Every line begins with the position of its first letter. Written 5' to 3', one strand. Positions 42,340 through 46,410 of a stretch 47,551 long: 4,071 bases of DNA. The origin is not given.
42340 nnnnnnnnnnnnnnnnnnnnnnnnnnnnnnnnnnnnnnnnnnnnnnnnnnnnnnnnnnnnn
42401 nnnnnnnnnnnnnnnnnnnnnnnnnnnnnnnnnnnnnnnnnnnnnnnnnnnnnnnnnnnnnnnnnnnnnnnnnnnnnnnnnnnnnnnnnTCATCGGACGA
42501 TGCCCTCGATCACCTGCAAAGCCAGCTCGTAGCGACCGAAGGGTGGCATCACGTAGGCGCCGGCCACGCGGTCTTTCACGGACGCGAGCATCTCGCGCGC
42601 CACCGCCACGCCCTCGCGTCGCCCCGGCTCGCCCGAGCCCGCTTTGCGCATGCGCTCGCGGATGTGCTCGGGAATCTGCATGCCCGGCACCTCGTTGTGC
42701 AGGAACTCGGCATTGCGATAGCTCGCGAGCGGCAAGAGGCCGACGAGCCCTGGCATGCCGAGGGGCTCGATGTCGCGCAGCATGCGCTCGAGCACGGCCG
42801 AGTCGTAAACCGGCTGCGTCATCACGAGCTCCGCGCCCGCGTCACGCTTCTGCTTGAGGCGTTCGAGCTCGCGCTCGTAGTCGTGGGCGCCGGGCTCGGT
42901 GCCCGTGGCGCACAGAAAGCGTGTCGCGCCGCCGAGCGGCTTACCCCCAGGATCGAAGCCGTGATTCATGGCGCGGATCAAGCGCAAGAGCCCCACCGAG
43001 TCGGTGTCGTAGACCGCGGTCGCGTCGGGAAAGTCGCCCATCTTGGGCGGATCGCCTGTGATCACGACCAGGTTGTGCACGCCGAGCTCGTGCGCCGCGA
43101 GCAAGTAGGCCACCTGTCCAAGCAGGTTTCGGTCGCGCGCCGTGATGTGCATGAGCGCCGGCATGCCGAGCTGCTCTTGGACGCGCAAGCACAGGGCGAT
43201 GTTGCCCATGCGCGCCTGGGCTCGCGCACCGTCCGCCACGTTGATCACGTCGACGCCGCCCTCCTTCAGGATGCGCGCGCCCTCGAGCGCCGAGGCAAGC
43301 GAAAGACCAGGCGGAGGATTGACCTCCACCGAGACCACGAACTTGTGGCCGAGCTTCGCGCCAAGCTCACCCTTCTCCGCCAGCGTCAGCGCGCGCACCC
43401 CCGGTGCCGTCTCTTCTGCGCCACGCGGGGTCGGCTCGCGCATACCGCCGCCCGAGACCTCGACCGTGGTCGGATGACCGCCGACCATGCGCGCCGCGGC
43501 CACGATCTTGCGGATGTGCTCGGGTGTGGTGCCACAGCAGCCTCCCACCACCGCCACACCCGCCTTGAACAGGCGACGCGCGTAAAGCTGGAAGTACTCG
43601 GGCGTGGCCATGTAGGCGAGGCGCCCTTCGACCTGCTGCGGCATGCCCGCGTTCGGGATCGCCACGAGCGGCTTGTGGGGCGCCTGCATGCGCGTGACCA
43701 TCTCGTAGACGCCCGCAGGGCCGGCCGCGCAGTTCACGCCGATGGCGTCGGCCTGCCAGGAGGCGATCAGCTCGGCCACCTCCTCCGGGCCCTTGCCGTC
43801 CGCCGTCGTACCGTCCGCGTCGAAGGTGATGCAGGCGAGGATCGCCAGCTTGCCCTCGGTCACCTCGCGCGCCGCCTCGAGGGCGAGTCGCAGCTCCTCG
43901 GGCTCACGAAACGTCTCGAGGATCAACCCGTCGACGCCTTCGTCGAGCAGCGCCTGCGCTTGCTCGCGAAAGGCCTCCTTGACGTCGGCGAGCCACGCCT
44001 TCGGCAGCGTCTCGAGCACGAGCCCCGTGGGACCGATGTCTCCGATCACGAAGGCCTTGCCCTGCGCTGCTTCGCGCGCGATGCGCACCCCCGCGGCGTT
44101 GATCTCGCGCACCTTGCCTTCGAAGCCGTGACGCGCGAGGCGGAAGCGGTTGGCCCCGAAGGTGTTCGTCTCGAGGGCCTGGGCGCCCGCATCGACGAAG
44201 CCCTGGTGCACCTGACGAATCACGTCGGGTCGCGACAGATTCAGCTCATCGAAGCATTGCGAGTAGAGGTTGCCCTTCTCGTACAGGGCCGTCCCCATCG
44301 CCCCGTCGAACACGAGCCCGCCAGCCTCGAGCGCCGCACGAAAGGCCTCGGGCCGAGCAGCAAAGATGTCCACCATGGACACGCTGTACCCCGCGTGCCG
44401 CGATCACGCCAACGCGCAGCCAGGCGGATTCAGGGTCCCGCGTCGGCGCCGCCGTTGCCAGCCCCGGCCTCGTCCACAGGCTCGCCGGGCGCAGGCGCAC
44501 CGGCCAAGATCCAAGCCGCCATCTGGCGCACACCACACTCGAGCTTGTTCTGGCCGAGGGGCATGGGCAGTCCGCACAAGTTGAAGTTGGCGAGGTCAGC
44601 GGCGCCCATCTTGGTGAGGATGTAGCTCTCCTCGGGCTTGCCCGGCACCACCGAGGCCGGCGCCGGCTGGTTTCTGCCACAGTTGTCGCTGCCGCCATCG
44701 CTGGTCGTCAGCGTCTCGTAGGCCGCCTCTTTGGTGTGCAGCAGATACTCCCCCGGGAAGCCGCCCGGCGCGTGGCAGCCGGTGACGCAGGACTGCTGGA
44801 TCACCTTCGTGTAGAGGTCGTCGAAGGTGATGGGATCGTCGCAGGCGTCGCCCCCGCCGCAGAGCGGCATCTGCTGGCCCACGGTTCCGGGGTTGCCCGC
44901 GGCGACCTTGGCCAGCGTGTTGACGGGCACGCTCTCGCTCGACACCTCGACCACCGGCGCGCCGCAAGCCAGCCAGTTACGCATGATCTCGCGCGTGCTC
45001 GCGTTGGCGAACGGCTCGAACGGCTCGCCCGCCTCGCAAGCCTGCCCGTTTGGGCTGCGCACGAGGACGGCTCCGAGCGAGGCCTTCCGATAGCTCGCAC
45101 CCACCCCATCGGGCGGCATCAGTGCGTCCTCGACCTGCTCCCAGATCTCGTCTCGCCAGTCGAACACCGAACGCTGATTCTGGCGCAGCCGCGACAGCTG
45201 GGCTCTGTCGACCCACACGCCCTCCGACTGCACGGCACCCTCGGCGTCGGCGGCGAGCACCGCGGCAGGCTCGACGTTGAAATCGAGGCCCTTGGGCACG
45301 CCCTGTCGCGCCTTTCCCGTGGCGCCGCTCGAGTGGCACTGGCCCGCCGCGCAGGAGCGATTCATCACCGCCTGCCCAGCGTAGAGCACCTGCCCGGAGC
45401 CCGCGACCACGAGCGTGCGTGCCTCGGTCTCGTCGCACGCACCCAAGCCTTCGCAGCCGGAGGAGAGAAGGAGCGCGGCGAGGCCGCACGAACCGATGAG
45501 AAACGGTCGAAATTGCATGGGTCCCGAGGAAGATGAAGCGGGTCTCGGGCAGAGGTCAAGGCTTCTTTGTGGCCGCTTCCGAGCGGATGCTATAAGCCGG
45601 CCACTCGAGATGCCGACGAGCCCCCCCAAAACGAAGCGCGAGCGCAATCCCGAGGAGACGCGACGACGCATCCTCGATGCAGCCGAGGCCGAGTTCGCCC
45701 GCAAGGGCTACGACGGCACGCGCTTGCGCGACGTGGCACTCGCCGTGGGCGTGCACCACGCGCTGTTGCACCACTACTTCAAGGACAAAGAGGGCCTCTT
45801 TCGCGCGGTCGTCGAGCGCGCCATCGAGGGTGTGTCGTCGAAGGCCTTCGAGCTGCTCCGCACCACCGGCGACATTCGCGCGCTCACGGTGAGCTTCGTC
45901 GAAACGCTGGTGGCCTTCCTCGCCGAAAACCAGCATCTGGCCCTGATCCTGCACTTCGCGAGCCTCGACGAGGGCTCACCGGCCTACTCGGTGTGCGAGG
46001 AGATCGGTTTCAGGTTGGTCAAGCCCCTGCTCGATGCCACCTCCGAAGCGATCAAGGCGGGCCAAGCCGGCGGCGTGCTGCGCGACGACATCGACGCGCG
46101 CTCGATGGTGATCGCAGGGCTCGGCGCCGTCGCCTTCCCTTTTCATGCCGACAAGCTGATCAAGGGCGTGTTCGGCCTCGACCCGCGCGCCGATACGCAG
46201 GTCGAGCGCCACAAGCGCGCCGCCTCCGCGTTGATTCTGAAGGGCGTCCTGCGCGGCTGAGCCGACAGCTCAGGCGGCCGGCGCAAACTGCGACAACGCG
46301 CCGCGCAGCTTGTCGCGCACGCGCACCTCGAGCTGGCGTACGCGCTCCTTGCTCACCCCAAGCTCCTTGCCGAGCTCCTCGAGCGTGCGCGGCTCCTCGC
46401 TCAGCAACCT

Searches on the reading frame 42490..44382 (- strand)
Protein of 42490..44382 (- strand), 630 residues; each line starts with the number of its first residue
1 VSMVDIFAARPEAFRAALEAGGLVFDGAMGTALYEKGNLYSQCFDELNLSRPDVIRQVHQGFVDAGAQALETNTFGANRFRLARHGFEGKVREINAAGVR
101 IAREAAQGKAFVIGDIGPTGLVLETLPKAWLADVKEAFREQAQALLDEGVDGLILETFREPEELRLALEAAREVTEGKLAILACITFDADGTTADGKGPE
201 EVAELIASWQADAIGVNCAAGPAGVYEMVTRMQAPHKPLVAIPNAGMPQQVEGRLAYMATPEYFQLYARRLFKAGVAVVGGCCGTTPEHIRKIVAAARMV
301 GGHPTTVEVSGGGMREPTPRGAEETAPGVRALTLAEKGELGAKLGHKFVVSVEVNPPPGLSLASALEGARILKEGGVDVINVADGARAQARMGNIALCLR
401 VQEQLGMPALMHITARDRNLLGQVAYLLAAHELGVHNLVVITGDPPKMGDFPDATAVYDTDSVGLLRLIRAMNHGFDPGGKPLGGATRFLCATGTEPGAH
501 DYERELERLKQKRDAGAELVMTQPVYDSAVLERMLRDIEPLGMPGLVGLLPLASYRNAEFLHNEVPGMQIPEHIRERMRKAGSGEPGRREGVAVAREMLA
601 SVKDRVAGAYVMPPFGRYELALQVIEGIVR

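Call 94: search_protein_families(library=pfam, proteins=[window:42490-44382:-], max_evalue=0.001)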
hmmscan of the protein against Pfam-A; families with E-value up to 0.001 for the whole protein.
window:42490-44382:- (630 aa): 2 families
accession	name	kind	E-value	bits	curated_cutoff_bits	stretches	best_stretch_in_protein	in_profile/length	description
PF02574.22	S-methyl_trans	-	6.2e-70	236.7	22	1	23-296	1-282/283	Homocysteine S-methyltransferase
PF02219.23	MTHFR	-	7e-27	94.9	24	1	346-604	9-262/287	Methylenetetrahydrofolate reductase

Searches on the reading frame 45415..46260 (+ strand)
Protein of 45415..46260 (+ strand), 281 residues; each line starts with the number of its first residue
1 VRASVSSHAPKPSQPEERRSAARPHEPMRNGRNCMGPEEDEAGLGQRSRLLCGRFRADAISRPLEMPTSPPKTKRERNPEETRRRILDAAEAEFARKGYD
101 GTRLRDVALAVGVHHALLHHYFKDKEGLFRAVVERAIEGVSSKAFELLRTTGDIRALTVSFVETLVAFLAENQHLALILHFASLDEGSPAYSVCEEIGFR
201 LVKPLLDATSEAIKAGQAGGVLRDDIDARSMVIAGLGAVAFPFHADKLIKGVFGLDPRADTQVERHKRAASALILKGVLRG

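Call 94: search_protein_families(library=pfam, proteins=[window:45415-46260:+], max_evalue=0.001)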
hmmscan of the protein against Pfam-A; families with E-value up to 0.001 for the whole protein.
window:45415-46260:+ (281 aa): 2 families
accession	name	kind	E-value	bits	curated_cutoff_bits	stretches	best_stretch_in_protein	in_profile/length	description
PF00440.29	TetR_N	-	1.8e-15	56.8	24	1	86-132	1-47/47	Bacterial regulatory proteins, tetR family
PF17938.6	TetR_C_29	-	6.4e-07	30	26.2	1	200-271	45-116/119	Tetracyclin repressor-like, C-terminal domain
